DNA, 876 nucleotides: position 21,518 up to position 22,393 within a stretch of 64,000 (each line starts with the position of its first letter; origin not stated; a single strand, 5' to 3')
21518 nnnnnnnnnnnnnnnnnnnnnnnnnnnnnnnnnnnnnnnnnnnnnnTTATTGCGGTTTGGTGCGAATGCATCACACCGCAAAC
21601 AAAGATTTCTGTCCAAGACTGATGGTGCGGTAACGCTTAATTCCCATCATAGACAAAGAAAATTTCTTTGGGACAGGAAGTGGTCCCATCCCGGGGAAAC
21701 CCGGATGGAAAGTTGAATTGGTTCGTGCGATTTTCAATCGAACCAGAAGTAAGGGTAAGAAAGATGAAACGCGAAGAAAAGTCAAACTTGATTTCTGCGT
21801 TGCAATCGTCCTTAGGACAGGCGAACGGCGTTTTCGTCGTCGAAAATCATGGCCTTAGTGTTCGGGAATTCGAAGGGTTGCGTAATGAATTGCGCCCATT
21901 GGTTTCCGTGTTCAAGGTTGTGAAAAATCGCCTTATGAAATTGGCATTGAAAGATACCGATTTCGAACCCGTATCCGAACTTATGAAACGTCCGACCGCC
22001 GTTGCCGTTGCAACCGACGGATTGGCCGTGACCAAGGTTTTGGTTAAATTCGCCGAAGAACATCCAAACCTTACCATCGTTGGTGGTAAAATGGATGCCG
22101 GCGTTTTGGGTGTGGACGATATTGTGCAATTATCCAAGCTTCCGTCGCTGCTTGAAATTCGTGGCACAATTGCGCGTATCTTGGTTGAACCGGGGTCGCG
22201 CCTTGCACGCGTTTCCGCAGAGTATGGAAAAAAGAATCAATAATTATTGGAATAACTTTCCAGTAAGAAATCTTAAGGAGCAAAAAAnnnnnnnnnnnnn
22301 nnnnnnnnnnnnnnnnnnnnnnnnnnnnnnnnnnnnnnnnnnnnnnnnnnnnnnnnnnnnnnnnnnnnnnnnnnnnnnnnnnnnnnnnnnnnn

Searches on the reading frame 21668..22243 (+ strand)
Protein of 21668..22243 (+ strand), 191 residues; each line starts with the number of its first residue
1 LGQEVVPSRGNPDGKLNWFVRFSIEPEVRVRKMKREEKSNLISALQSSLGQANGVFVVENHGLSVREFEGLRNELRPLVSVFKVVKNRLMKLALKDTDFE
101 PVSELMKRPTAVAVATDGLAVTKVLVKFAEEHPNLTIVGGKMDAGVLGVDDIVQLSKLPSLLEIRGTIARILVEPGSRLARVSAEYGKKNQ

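Call 5: search_protein_families(library=pfam, proteins=[window:21668-22243:+], max_evalue=0.001)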
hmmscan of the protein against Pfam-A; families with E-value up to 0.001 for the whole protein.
window:21668-22243:+ (191 aa): 1 family
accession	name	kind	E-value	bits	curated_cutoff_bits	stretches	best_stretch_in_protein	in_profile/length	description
PF00466.25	Ribosomal_L10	-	4.3e-21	75.3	22.8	1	33-129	1-99/100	Ribosomal protein L10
